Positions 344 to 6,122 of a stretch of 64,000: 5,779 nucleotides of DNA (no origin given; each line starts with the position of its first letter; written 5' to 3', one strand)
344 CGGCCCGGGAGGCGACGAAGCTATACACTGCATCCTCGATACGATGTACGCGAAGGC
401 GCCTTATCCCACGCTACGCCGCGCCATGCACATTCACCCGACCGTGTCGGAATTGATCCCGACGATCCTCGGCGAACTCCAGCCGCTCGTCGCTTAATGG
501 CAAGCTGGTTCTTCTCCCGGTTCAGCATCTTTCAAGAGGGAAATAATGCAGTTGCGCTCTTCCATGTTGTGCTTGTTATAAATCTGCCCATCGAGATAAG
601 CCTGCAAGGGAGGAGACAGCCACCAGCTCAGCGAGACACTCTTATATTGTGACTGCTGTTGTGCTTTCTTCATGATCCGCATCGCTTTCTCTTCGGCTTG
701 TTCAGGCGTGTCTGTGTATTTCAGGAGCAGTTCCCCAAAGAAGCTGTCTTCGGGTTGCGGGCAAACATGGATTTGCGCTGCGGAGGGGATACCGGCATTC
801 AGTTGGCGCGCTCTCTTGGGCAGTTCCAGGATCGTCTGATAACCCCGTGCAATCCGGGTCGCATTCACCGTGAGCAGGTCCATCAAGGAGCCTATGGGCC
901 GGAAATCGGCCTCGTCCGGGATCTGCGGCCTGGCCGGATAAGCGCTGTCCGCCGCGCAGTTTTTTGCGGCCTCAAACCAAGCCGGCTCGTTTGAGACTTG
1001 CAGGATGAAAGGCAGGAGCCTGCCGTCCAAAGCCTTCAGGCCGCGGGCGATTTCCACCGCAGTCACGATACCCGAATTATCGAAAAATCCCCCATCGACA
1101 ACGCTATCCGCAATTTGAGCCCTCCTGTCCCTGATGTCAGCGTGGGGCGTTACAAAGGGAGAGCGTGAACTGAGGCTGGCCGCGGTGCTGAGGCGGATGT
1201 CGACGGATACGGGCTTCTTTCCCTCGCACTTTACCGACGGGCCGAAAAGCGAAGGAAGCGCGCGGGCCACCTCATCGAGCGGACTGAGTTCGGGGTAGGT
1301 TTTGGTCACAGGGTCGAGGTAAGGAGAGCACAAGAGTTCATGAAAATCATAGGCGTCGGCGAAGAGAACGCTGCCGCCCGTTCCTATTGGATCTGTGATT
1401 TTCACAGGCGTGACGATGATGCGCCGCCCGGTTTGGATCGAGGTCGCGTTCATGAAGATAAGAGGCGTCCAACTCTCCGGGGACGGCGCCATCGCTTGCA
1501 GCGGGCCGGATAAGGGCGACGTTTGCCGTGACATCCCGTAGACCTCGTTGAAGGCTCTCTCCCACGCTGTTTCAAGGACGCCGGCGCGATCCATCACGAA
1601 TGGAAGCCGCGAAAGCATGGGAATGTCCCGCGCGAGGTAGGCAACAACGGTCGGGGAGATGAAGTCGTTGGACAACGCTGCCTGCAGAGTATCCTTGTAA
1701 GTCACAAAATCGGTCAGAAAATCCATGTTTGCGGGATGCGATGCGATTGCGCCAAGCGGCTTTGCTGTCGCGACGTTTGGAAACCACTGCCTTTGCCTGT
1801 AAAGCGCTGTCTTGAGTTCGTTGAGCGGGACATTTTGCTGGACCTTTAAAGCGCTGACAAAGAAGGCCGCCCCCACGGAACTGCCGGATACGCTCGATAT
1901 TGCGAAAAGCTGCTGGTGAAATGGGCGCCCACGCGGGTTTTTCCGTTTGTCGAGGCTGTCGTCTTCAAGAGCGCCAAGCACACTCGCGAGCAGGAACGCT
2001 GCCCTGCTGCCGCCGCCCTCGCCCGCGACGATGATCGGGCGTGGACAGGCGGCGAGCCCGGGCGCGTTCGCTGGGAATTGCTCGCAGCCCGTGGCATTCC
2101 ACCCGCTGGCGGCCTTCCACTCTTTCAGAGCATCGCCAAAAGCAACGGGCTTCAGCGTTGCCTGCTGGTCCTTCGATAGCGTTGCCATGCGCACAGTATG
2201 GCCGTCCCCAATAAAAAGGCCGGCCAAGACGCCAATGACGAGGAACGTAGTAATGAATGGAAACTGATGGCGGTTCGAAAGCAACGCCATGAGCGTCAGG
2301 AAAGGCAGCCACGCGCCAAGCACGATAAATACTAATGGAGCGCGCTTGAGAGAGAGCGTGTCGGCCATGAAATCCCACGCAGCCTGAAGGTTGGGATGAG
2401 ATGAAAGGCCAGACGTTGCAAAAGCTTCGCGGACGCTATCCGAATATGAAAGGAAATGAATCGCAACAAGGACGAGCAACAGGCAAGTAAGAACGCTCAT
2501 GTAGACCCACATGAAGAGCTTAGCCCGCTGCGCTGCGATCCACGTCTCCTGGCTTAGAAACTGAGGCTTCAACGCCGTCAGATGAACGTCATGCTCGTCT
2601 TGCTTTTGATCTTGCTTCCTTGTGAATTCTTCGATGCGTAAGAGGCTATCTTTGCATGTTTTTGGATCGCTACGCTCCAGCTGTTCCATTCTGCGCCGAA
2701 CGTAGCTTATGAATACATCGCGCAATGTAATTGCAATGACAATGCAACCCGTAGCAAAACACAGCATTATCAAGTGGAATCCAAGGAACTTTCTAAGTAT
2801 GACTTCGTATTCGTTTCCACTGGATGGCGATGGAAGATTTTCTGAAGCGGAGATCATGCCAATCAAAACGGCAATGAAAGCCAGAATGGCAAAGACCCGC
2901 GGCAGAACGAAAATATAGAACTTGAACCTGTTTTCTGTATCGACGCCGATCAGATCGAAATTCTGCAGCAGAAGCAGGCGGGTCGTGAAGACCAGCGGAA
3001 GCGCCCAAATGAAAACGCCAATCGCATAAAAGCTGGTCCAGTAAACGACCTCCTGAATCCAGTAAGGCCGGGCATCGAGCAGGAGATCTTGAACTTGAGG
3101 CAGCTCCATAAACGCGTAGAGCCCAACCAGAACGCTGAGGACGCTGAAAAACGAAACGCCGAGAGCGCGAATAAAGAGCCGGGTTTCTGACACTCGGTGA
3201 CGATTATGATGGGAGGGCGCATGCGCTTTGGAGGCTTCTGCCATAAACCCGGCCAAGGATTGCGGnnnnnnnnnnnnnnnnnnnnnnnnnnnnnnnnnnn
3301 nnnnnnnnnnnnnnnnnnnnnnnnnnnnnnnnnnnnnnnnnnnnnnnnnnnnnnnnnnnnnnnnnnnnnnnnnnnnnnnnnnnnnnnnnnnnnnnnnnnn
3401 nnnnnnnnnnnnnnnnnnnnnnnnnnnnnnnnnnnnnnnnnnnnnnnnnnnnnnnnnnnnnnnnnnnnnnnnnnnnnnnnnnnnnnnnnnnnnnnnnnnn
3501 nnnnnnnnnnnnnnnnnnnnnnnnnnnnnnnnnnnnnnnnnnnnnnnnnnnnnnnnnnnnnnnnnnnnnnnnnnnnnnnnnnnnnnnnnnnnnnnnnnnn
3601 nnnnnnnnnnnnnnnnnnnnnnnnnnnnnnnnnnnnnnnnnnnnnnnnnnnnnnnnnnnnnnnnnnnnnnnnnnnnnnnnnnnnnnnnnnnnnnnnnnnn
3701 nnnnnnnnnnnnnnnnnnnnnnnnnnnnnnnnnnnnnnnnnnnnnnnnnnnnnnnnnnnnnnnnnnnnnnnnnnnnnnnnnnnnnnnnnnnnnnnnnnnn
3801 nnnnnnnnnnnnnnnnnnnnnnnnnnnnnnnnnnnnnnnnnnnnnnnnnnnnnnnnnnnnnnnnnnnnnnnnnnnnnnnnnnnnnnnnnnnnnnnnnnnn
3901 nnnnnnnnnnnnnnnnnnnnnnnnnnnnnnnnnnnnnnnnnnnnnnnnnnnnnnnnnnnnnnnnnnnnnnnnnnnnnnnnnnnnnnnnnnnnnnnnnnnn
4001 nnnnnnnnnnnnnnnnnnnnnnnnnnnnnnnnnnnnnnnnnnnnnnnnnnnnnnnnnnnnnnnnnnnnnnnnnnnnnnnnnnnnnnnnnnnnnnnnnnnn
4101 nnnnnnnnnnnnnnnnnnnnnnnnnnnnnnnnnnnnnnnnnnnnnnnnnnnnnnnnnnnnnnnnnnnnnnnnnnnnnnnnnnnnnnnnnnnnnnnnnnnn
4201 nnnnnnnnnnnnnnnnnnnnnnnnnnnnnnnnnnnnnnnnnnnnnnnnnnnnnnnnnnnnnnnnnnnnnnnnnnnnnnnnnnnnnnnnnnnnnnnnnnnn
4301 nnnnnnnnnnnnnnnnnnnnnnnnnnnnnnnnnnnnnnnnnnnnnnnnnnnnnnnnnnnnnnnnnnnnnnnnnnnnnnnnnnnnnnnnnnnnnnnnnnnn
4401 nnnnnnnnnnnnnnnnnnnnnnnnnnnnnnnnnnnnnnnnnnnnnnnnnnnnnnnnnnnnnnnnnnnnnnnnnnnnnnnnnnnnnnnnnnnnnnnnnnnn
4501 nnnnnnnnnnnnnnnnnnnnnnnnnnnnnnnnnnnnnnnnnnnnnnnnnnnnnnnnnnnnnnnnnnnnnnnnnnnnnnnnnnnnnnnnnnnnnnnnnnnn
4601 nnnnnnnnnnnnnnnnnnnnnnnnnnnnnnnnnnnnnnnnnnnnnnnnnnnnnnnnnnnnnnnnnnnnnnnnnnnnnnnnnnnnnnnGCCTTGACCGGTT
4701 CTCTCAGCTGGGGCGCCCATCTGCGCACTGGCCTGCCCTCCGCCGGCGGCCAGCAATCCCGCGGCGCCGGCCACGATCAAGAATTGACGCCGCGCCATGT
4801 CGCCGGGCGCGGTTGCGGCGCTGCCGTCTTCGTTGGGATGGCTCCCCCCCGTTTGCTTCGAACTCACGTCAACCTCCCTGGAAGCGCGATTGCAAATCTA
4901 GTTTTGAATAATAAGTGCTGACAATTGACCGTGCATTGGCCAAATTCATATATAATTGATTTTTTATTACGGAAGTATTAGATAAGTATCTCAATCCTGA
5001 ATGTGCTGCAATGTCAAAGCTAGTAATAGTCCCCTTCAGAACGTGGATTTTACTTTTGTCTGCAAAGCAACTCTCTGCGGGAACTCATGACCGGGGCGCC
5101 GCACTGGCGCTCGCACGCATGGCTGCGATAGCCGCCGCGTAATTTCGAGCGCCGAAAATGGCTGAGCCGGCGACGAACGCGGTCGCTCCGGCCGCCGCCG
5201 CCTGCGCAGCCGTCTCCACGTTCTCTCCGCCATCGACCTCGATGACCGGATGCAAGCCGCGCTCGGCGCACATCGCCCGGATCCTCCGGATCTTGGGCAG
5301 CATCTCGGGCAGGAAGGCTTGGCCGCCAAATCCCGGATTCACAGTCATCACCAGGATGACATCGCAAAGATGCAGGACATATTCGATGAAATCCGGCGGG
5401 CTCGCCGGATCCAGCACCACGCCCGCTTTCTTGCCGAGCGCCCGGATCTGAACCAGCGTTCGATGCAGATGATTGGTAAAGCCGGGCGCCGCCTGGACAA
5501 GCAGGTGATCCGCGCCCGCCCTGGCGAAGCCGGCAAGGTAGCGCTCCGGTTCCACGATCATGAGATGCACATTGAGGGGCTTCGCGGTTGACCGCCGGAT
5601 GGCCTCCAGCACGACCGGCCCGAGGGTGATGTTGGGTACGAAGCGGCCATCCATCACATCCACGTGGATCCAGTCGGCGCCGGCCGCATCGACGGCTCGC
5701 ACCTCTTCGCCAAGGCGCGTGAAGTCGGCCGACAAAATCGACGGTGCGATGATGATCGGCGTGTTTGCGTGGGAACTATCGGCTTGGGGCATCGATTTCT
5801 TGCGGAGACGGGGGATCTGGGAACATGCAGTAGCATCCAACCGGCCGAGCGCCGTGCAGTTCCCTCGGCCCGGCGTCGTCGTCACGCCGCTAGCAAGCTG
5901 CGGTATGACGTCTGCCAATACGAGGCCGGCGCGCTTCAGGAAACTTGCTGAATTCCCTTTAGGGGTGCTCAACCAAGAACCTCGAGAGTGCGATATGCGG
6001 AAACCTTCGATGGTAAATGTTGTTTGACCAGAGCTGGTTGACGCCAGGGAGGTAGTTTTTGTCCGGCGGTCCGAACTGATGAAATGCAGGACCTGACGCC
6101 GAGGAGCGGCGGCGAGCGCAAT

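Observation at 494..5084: Low-GC two-gene module: Tat-signal atypical cytochrome P450 directly upstream of a polytopic-membrane patatin-like lipase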

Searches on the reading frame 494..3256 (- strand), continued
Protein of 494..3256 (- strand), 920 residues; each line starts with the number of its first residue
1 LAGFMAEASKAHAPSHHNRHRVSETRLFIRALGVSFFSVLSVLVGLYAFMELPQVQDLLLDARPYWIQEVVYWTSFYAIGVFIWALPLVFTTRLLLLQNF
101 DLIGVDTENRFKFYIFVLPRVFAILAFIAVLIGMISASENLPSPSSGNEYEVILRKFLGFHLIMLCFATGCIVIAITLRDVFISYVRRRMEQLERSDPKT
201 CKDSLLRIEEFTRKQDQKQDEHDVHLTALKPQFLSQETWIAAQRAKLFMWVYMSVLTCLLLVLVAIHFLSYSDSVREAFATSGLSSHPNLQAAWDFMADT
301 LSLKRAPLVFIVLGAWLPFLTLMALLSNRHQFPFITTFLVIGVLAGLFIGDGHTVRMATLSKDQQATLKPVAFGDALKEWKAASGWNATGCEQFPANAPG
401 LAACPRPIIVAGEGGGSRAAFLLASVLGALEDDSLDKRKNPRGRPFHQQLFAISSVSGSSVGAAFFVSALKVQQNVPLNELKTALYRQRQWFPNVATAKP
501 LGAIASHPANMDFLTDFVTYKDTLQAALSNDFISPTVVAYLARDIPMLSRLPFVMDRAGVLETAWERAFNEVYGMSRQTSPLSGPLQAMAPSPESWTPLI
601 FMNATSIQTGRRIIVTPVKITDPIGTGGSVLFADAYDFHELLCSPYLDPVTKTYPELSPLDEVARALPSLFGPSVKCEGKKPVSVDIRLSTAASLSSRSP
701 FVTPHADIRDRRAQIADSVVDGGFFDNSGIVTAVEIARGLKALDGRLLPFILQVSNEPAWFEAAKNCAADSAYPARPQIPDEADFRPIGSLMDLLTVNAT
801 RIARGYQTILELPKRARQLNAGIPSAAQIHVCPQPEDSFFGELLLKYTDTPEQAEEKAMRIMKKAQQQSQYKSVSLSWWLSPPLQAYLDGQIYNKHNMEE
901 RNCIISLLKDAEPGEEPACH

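Call 48: fold_search(model_id=the predicted structure, library=pdb)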
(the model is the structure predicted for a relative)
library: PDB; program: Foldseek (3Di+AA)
matches with E <= 10: 168; with E <= 0.001: 2
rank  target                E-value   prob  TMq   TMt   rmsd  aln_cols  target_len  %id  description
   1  9kej_A                5.0e-04  1.00  0.26  0.59  10.9       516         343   12  Cryo-EM structure of AbCapV S58A filament bound with 3'3'-cGAMP (released 2025-11-12)
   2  8zr9_A                7.4e-04  1.00  0.20  0.47  14.1       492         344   12  Cryo-EM structure of AbCapV filemant bound with 3',3'-cGAMP (released 2025-11-19)
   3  9ion_C                3.7e-03  1.00  0.21  0.55  10.9       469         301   12  Cryo-EM structure of cUA bound CapE filament (released 2025-05-21)
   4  5izr_C                1.2e-02  0.98  0.21  0.28  14.8       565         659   12  Human GIVD cytosolic phospholipase A2 in complex with Methyl gamma-Linolenyl Fluorophosphonate inhibitor and Terbium C (released 2016-06-08)
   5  4pkb                  1.3e-02  1.00  0.22  0.48  15.1       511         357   12  CRYSTAL STRUCTURE OF PATATIN-17 COMPLEXED WITH METHYL ARACHIDONYL FLUOROPHOSPHONATE (MAFP) (released 2014-10-01)
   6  1oxw_A                1.3e-02  1.00  0.23  0.51  13.2       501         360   12  The Crystal Structure of SeMet Patatin (released 2003-05-27)
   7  8j7m_A                2.2e+00  0.03  0.06  0.14  24.7       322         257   16  ion channel (released 2024-05-15)
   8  6hra_A                2.2e+00  0.02  0.07  0.09  28.1       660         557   11  Cryo-EM structure of the KdpFABC complex in an E1 outward-facing state (state 1) (released 2018-12-05)
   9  8u5n                  2.4e+00  0.02  0.07  0.10  27.4       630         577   11  The mTORC1 cholesterol sensor LYCHOS (GPR155) - monomer with auxin (released 2024-09-18)
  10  8gdz_A                2.5e+00  0.11  0.06  0.19  17.9       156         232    9  CryoEM structure of beta-2-adrenergic receptor in complex with nucleotide-free Gs heterotrimer (#1 of 20) (released 2024-03-06)
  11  9au0_A                2.9e+00  0.10  0.07  0.20  17.6       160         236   11  Cryo-EM structure of the BW245C-bound prostaglandin D2 receptor (DP1)-Gs complex (released 2025-08-27)
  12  9byo_A                2.9e+00  0.10  0.07  0.19  16.9       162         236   11  Cryo-EM structure of glucagon-like peptide-1 receptor (GLP-1R)-Gs complex with Exendin-asp3 (released 2025-06-11)
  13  9auc_A                3.0e+00  0.13  0.07  0.21  18.0       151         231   10  Human Amylin1 Receptor in Complex with Gs and human Calcitonin Gene-Related Peptide (released 2024-04-24)
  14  6p9x_R                3.0e+00  0.04  0.08  0.17  17.0       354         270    8  CRF1 Receptor Gs GPCR protein complex with CRF1 peptide (released 2020-02-05)
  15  7xa9_A                3.0e+00  0.02  0.08  0.09  24.8       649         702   12  Structure of Arabidopsis thaliana CLCa (released 2023-03-22)
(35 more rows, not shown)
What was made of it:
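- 494..2062 (-): Patatin-fold domain (residues about 395-916), predicted periplasmic. Oxyanion motif G410-G411-x-S413-R414 (2003-2017), nucleophile S453 (1886-1888), D717-G718 (1091-1096), eight conserved cysteines. Foldseek matches to CapV, CapE, cPLA2 and patatin (call 48).
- Closest known: CapV / CapE. Same: Best fold matches of the C-terminal domain (E 5e-4 to 1e-2, call 48).
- The best structural matches of the lipase domain are the CBASS effectors CapV and CapE (call 48).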

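Call 50: find_related_loci(query=A2, collection=metagenome_contigs, flank=6000)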
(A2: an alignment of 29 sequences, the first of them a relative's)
Query A2 (916 aa) in metagenome_contigs; peptide patterns used: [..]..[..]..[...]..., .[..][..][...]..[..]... (x = any residue, [..] = any of these).
600 stretches matched a pattern (row limit reached: there are more); 127 encode a relative of the query (tblastn E <= 1e-3); the best 80 are kept; 80 distinct loci.
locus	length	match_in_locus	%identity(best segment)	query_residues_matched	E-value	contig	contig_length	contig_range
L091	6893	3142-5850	67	5-916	0e+0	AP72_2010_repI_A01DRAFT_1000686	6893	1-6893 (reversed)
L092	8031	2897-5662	62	1-916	0e+0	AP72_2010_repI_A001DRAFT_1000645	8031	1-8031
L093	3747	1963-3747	64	1-589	0e+0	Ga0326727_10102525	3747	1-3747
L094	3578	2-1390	66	445-916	0e+0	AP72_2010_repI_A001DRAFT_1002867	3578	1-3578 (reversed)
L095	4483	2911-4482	61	2-520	0e+0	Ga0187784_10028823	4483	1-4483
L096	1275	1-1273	70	294-713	5e-164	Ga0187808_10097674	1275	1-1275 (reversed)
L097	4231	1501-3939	29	5-913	9e-80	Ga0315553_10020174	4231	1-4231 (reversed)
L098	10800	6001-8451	29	50-912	5e-73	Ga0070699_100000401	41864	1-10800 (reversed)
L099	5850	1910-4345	27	24-888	2e-66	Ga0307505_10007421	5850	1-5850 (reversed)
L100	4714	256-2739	27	6-911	5e-58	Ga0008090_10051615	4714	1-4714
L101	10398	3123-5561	26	26-904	2e-57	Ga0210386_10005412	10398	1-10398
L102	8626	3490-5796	31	35-904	7e-56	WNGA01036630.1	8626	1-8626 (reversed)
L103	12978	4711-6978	27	35-896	1e-55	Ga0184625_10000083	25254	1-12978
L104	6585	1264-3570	30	35-904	3e-55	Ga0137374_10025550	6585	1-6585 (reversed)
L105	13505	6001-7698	29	275-888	4e-55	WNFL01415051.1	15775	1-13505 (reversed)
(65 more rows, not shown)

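Call 69: search_protein_families(library=padloc, proteins=[window:494-3244:-], max_evalue=0.1)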
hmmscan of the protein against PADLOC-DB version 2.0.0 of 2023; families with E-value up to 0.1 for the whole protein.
window:494-3244:- (916 aa): 0 families
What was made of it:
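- On Anti-phage defence systems (PADLOC): No hit for either protein at E up to 0.1 (call 69).
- Closest known: CapV / CapE. Different: There is no PADLOC hit (call 69).
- No PADLOC model matches either protein (call 69).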

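Call 85: find_encoding_contigs(protein=P0130, flank=5000, max_places=2)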
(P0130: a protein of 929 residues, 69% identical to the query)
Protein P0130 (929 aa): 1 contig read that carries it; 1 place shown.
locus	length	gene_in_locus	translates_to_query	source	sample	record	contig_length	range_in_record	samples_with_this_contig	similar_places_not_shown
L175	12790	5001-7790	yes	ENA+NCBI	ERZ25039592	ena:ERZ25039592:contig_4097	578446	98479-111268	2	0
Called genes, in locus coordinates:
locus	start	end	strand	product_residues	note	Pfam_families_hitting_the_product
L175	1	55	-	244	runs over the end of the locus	PF01925:TauE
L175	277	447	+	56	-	-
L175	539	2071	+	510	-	PF04244:DPRP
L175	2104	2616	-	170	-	PF13505:OMP_b-brl, PF01389:OmpA_membrane (faint)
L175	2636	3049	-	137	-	-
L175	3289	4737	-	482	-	PF00171:Aldedh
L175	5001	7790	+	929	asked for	-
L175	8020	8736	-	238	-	PF13103:TonB_2, PF03544:TonB_C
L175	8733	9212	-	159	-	PF02472:ExbD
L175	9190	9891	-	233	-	PF01618:MotA_ExbB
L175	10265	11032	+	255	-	PF00413:Peptidase_M10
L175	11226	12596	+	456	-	PF07690:MFS_1, PF12832:MFS_1_like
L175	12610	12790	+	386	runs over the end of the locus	PF00939:Na_sulph_symp, PF02040:ArsB, PF03600:CitMHS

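Call 86: find_encoding_contigs(protein=P0124, flank=5000, max_places=2)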
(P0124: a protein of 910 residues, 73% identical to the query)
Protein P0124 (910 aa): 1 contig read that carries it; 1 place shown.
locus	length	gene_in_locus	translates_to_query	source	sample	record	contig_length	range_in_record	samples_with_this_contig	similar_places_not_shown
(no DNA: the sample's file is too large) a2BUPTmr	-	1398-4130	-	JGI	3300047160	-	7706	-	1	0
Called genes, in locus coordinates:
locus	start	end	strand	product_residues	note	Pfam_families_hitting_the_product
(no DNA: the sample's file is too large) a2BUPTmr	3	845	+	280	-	?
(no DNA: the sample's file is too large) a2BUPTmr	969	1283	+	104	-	PF14224:DUF4331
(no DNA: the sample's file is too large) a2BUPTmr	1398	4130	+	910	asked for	-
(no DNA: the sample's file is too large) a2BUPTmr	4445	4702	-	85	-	-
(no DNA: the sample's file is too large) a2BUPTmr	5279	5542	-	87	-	-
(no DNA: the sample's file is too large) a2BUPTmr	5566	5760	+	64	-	-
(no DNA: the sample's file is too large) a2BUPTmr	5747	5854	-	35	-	-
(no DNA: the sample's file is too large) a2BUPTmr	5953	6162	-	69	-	-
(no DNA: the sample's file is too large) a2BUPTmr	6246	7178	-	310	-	-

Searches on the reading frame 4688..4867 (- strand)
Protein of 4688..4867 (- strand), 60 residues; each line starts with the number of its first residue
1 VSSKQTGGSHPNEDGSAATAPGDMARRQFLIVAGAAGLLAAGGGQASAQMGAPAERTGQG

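Call 58: search_protein_families(library=ncbifam, proteins=[window:4688-4867:-], max_evalue=10)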
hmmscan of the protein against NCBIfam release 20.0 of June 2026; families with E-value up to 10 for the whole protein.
seq(60 aa): 2 families
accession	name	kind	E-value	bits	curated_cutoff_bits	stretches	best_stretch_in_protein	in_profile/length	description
TIGR02811.1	formate_TAT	hypoth_equivalog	0.18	12.2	48.45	1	21-49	6-38/66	formate dehydrogenase region TAT target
TIGR01409.1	TAT_signal_seq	domain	5.8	7.5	16.7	1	26-48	3-29/29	twin-arginine translocation signal domain-containing protein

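Call 59: search_protein_families(library=pfam, proteins=[window:4688-4867:-], max_evalue=10)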
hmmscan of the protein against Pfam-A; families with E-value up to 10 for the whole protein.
seq(60 aa): 1 family
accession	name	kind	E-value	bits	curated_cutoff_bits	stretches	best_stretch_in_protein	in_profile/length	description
PF25471.1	TM_PetC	-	0.27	11.5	37.1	1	23-42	6-27/48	Iron-sulfur subunit PetC transmembrane anchor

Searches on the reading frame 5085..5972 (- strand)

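Call 94: search_protein_families(library=pfam, proteins=[window:5085-5972:-], max_evalue=0.0001)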
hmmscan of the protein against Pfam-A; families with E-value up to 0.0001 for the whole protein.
window:5085-5972:- (295 aa): 1 family
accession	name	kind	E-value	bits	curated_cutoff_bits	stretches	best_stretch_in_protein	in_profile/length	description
PF00834.25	Ribul_P_3_epim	-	3.7e-76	255.4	21.1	1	75-273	2-198/198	Ribulose-phosphate 3 epimerase family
